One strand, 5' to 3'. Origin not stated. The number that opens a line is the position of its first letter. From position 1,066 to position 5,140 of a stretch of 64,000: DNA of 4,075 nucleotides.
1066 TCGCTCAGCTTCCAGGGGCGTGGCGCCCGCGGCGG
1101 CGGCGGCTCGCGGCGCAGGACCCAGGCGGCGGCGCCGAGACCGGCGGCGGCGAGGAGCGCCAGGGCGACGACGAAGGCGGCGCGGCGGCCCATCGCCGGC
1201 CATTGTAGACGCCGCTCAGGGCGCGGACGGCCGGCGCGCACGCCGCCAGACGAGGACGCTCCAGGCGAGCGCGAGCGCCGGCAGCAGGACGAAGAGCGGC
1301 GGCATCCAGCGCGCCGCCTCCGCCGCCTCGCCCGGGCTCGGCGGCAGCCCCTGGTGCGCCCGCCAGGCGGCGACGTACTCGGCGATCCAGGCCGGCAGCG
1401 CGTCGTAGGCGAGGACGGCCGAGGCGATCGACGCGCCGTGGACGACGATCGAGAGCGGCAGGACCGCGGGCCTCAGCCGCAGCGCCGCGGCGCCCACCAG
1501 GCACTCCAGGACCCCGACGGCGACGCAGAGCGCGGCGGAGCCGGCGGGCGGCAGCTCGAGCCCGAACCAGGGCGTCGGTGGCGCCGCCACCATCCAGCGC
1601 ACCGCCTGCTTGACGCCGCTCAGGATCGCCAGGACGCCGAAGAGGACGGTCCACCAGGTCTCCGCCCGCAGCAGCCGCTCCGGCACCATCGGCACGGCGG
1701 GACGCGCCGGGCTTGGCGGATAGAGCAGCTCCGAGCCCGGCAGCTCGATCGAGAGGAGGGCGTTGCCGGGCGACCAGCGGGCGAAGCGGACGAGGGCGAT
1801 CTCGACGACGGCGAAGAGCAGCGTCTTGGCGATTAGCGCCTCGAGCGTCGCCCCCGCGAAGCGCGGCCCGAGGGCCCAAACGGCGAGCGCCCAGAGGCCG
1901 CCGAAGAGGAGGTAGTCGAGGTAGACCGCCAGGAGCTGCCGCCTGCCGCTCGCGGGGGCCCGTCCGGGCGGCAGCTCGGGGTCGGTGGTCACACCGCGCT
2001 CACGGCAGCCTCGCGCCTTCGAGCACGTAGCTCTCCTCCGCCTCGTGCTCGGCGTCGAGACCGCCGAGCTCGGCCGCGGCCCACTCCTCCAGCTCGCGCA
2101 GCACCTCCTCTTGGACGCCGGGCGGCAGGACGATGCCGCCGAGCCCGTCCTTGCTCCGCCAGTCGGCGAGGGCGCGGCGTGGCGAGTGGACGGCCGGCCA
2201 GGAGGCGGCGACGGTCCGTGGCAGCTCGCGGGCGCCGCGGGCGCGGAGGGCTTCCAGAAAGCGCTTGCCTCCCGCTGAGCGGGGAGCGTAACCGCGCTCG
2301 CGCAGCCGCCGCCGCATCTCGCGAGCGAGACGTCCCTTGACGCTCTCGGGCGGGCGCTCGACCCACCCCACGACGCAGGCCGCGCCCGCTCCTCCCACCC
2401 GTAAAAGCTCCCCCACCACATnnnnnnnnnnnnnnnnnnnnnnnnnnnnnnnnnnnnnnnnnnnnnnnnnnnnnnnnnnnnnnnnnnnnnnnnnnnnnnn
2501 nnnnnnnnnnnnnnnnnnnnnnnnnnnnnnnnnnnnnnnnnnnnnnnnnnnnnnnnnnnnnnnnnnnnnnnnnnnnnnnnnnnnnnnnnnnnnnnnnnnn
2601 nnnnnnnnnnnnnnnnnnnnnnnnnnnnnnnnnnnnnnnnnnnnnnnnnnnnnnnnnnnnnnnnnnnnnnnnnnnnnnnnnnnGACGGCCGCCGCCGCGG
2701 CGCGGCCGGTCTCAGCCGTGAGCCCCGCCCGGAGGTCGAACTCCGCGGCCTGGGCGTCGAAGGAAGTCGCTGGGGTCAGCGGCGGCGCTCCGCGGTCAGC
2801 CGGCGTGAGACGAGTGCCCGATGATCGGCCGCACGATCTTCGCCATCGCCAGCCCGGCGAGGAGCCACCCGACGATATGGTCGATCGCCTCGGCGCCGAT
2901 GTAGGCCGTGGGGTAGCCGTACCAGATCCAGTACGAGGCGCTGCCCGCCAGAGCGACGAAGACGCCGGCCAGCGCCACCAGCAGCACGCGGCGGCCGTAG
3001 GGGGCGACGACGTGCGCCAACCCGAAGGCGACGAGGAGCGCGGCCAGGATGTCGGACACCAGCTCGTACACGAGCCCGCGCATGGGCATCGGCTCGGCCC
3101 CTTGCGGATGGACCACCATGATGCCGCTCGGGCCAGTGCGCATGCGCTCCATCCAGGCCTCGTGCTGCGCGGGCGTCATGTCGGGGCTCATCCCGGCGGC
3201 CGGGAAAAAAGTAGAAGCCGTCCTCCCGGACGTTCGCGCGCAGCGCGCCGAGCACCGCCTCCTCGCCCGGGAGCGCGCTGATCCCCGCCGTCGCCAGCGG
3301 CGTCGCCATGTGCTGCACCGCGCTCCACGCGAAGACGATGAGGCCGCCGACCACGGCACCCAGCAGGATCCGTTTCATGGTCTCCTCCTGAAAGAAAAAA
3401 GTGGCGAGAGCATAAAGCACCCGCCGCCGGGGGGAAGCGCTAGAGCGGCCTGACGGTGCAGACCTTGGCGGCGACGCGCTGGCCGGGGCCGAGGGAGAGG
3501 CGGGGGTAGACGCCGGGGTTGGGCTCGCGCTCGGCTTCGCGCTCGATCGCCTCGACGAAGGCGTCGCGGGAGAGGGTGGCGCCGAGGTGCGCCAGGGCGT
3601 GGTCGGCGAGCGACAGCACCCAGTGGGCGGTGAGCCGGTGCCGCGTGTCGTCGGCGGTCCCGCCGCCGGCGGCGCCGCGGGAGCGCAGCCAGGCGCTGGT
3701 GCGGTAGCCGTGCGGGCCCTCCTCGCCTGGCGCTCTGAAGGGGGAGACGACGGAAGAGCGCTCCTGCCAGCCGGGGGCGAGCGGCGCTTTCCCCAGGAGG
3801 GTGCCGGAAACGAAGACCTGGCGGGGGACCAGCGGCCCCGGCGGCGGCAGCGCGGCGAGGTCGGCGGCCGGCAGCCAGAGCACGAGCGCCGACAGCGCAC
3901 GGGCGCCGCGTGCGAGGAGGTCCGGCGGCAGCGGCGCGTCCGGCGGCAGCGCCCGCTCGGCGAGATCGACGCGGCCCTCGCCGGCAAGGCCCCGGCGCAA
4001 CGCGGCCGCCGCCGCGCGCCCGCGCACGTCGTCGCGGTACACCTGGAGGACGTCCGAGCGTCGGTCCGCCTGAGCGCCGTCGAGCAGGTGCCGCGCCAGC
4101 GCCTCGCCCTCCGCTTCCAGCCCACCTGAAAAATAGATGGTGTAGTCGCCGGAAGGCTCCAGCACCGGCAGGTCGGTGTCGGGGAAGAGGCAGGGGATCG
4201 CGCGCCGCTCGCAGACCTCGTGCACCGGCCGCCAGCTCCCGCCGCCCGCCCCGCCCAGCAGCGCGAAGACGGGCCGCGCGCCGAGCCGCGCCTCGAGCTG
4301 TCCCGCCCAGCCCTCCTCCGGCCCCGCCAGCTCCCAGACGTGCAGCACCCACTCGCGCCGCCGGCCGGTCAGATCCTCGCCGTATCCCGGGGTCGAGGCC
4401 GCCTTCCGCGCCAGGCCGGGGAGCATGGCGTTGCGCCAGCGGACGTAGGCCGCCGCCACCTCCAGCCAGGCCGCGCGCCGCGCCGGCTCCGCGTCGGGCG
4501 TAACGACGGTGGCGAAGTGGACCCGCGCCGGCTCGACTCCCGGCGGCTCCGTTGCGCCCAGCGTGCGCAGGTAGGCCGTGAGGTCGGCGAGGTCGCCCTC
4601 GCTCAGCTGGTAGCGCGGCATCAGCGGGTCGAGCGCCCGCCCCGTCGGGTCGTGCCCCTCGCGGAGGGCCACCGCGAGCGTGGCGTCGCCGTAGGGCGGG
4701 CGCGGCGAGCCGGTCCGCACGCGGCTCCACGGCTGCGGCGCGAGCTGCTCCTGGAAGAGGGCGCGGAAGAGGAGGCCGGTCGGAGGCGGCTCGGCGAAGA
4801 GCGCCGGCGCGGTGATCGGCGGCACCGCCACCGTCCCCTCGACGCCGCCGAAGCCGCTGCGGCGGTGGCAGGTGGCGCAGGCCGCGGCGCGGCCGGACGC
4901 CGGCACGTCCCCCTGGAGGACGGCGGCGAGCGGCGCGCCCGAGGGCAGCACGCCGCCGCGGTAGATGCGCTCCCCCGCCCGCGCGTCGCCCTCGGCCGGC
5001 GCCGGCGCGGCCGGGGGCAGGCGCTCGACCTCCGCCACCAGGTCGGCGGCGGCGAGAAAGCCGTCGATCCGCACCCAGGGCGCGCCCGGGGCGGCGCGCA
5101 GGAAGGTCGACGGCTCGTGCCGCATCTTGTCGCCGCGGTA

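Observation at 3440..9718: Copper operon: Tat multicopper oxidase followed by two atypical SCO-domain fusion proteins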

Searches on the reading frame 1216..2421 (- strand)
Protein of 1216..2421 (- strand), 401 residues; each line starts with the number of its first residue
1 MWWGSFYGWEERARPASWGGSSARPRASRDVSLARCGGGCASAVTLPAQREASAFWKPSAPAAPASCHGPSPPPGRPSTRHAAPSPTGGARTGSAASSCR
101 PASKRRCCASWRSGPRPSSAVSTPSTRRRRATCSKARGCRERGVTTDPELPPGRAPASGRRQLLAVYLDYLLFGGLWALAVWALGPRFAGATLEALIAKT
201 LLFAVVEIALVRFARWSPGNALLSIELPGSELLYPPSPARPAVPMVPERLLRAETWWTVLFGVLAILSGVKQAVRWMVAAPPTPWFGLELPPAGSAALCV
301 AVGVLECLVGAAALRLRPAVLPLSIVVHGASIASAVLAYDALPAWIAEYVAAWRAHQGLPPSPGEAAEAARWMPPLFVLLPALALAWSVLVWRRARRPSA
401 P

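Call 6: search_protein_families(library=pfam, proteins=[window:1216-2421:-], max_evalue=0.01)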
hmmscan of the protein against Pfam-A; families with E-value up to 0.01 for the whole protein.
window:1216-2421:- (401 aa): 0 families

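Call 7: search_protein_families(library=ncbifam, proteins=[window:1216-2421:-], max_evalue=0.01)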
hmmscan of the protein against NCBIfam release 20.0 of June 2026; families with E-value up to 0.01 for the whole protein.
window:1216-2421:- (401 aa): 0 families

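Call 64: search_protein_families(library=pfam, proteins=[window:1216-2421:-], max_evalue=5)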
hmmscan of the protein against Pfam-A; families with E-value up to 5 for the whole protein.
window:1216-2421:- (401 aa): 1 family
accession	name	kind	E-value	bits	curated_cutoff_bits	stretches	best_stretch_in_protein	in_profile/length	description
PF06271.18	RDD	-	0.81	10.4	24.1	1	159-227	5-82/137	RDD family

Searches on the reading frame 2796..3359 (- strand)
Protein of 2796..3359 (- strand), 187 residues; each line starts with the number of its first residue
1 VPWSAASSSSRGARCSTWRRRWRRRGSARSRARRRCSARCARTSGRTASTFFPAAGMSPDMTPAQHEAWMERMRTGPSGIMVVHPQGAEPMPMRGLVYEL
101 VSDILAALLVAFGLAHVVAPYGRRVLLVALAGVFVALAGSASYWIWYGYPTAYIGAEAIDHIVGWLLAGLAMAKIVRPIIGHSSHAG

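Call 64: search_protein_families(library=pfam, proteins=[window:2796-3359:-], max_evalue=5)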
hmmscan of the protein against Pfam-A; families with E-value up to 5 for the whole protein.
window:2796-3359:- (187 aa): 4 families
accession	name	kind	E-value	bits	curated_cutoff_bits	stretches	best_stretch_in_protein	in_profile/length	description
PF08570.15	DUF1761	-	0.00021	22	31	1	89-172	41-122/123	Protein of unknown function (DUF1761)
PF14102.11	Caps_synth_CapC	-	0.0025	18.6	27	1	96-177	36-112/119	Capsule biosynthesis CapC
PF23600.1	DUF7139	-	0.016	15.3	30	1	105-170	63-130/150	Domain of unknown function (DUF7139)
PF25698.1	EBNA2_Core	-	0.05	13.3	35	1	8-83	240-313/389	EBNA-2 core transactivation domain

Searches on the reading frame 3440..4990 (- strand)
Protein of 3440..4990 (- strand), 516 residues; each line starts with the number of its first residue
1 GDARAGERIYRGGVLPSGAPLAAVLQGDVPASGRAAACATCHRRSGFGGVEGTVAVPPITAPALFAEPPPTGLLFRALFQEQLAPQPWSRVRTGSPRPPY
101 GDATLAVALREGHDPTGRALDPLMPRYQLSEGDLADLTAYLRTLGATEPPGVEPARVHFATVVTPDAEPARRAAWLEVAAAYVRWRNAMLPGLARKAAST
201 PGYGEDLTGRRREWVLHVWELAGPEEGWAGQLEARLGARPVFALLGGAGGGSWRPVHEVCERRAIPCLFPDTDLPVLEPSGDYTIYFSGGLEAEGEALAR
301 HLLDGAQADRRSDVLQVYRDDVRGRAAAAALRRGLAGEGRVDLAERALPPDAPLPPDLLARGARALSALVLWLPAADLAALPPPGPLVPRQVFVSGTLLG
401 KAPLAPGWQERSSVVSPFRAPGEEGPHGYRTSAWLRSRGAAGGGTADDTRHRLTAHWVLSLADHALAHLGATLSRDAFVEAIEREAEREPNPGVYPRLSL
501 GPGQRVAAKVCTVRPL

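Call 47: search_dna_similar(query=window:3440-4990:-, collection=plasmids, mode=protein, max_evalue=0.00001, max_rows=15)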
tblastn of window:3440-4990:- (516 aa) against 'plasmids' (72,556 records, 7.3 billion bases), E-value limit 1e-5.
Records with a match: 15; places in all: 15; records where one place covers at least 80% of the query: 1.
Best place of each record, by identity: <60% 15.
By first word of the organism name: Paraburkholderia 6; Ralstonia 4; Cupriavidus 2; Indioceanicola 1; Shinella 1; Roseomonas 1.
By predicted mobility (MOB-suite, as given by PLSDB): non-mobilizable 10; mobilizable 5.
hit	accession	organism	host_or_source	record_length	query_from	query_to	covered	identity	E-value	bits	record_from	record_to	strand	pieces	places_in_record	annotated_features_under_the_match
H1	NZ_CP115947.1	Ralstonia solanacearum MolK2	Musa sp.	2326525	6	509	84%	39.0%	1e-57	270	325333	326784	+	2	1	record has no annotation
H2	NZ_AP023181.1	Paraburkholderia sp. PGU19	Physopelta gutta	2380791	5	318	61%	42.3%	1e-56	211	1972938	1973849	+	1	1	none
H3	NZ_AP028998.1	Paraburkholderia sp. 22B1P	-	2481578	5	318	61%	42.0%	1e-55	208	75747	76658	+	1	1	none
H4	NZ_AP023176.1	Paraburkholderia largidicola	Physopelta gutta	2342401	5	318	61%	42.0%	2e-55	207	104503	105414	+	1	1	none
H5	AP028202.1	Paraburkholderia largidicola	Physopelta gutta,midgut,Midgut crypts ...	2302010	5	318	61%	42.0%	3e-55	207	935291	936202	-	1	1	ABC transporter substrate-binding protein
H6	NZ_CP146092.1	Ralstonia sp. RRA.1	-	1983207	6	318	61%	42.0%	4e-55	207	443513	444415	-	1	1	none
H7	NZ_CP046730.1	Ralstonia syzygii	tobacco,cell culture,leaf veins ...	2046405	6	318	61%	41.5%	5e-57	212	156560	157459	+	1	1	none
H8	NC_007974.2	Cupriavidus metallidurans CH34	-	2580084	5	318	61%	41.4%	7e-59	218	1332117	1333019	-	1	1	none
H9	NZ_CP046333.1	Cupriavidus metallidurans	sedimentation pond in a zinc factory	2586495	5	318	61%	41.4%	7e-59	218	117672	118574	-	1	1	none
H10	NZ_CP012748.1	Paraburkholderia caribensis MBA4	soil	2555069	5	318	61%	40.9%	1e-57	214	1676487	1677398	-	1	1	none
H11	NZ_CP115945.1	Ralstonia syzygii R24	Syzygium aromaticum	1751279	6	318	61%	39.9%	1e-56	211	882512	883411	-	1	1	none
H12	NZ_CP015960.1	Paraburkholderia caribensis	Mimosa,single cell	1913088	5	318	61%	39.6%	6e-55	206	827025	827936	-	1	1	none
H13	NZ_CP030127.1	Indioceanicola profundi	sediment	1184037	6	166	31%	36.2%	2e-8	65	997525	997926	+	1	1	none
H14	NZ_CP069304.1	Shinella sp. PSBB067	monoisolate,Minnesota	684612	37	166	25%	39.2%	1e-9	69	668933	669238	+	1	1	hypothetical protein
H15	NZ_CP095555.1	Roseomonas gilardii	single cell,blood and other clinical ...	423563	36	163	25%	36.9%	5e-6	57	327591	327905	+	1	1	cytochrome c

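Call 49: get_annotated_region(hit=H8, flank=9000)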
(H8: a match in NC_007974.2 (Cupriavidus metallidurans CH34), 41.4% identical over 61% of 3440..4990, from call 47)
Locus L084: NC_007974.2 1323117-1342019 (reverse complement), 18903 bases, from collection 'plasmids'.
description: Cupriavidus metallidurans CH34 megaplasmid, complete sequence
organism: Cupriavidus metallidurans CH34 (NCBI taxid 266264)
taxonomy: Bacteria; Pseudomonadota; Betaproteobacteria; Burkholderiales; Burkholderiaceae; Cupriavidus; Cupriavidus metallidurans; Cupriavidus metallidurans CH34
host: -; source: -; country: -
typing (MOB-suite, as given by PLSDB): mobilizable; replicon rep_cluster_104,rep_cluster_1581,rep_cluster_80; relaxase MOBP,MOBP
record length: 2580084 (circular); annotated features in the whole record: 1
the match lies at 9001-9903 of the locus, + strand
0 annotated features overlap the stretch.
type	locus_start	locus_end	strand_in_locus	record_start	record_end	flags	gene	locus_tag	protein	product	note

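Call 50: get_annotated_region(hit=H5, flank=9000)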
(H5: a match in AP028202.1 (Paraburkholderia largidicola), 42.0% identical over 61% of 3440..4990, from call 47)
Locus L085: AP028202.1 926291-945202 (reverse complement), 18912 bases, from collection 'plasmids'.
description: Paraburkholderia sp. F2 plasmid PPGUF2_p1 DNA, complete genome
organism: Paraburkholderia largidicola (NCBI taxid 3014751)
taxonomy: Bacteria; Pseudomonadota; Betaproteobacteria; Burkholderiales; Burkholderiaceae; Paraburkholderia; Paraburkholderia largidicola
host: -; source: Physopelta gutta,midgut,Midgut crypts of sting bug Physopelta gutta; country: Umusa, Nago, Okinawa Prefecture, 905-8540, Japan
typing (MOB-suite, as given by PLSDB): non-mobilizable
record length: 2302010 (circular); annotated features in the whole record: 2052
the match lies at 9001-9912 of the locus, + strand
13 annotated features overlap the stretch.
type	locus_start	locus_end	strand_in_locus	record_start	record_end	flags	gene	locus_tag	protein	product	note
CDS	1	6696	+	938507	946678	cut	-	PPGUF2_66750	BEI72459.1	hypothetical protein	-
CDS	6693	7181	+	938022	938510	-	-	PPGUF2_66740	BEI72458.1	hypothetical protein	-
CDS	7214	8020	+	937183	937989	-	-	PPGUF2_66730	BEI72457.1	hypothetical protein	-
CDS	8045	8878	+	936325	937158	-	-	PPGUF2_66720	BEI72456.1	hypothetical protein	-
CDS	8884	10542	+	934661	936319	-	-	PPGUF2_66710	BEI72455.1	ABC transporter substrate-binding protein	-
CDS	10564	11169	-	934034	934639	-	-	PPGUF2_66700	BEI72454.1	lytic transglycosylase domain-containing protein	-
CDS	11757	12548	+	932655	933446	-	-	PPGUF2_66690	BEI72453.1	response regulator transcription factor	-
CDS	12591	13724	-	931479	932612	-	-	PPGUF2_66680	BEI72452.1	hypothetical protein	-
CDS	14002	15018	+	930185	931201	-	-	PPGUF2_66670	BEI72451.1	hypothetical protein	-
CDS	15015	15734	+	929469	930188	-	-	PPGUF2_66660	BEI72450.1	response regulator transcription factor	-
CDS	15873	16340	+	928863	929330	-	gspG_3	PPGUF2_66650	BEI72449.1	type II secretion system major pseudopilin GspG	-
CDS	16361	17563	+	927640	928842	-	gspF_2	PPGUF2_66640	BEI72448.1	type II secretion system inner membrane protein GspF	-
CDS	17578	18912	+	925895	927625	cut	-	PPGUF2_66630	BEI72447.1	GspE/PulE family protein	-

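Call 51: search_protein_families(library=pfam, proteins=[L085:1-6693:+, L085:6693-7178:+, L085:7214-8017:+, L085:8045-8875:+, L085:8884-10539:+], max_evalue=0.01)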
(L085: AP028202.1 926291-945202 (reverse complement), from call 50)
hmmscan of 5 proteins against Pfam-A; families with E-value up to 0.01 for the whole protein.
L085:1-6693:+ (2231 aa): 5 families
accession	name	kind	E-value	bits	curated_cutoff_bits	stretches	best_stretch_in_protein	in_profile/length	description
PF17803.7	Cadherin_4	-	7.7e-11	42.8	25.1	1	34-90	13-69/71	Bacterial cadherin-like domain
PF17963.7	Big_9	-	1.1e-08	36.3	23.6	1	34-127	3-88/89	Bacterial Ig domain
PF17210.9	SdrD_B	-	8.5e-08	32.8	29.7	0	655-705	7-57/112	SdrD B-like domain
PF17892.7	Cadherin_5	-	1.9e-05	24.8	26.5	1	34-127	4-97/98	Cadherin-like domain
PF13620.12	CarboxypepD_reg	-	0.0091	16.8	32.3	0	579-639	20-77/82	Carboxypeptidase regulatory-like domain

L085:6693-7178:+ (162 aa): 0 families

L085:7214-8017:+ (268 aa): 1 family
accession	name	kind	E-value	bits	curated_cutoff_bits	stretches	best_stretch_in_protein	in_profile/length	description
PF17131.11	LolA_like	-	1.2e-06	28.7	30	1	145-254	71-182/184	Outer membrane lipoprotein-sorting protein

L085:8045-8875:+ (277 aa): 0 families

L085:8884-10539:+ (552 aa): 3 families
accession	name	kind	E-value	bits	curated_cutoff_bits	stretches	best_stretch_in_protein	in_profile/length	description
PF00034.26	Cytochrom_C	-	2.7e-05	25.8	21.3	1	70-169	9-89/90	Cytochrome c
PF13442.11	Cytochrome_CBB3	-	0.0021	18.8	27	0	70-166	11-68/68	Cytochrome C oxidase, cbb3-type, subunit III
PF13458.12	Peripla_BP_6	-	0.0053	16.9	31.7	1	244-403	51-206/343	Periplasmic binding protein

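Call 59: search_solved_structures(query=A2, max_evalue=1)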
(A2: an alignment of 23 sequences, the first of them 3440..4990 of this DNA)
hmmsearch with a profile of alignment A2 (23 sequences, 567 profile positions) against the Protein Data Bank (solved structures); distinct sequences matched with E-value up to 1: 8.
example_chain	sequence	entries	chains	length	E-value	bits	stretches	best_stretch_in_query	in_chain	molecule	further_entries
7w2j_C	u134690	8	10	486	0.0004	22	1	131-175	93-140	Fructose dehydrogenase cytochrome subunit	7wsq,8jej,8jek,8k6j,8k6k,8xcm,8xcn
2liv_A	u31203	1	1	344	0.058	14.9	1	277-376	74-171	LEUCINE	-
1z15_A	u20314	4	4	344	0.058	14.9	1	277-376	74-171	Leu/Ile/Val-binding protein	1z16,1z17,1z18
8hdd_B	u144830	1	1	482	0.07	14.6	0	139-173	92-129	Glucose dehydrogenase beta subunit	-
4qn3_A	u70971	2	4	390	0.16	13.4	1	296-357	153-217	Neuraminidase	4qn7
1usg_A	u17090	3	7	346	0.25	12.8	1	277-385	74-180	LEUCINE-SPECIFIC BINDING PROTEIN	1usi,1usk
2lbp_A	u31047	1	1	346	0.28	12.6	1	277-385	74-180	LEUCINE-BINDING PROTEIN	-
8gth_A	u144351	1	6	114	0.37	12.2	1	134-177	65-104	Cytochrome c class I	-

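Call 60: search_protein_families(library=pfam, alignment_id=A2, max_evalue=0.01)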
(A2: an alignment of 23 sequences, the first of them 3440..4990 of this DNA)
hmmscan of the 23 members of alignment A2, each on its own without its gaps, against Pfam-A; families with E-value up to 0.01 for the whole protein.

A. member 1, window:3440-4990:- (516 aa): 1 family
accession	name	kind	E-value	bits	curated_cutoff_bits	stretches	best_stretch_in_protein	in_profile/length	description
PF00034.26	Cytochrom_C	-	0.00017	23.3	21.3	1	36-144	10-89/90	Cytochrome c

B. families by the number of members that match (of 23 scanned): 3 families
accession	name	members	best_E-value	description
PF00034.26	Cytochrom_C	23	1.3e-07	Cytochrome c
PF13458.12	Peripla_BP_6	11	2e-08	Periplasmic binding protein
PF13442.11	Cytochrome_CBB3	10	0.00019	Cytochrome C oxidase, cbb3-type, subunit III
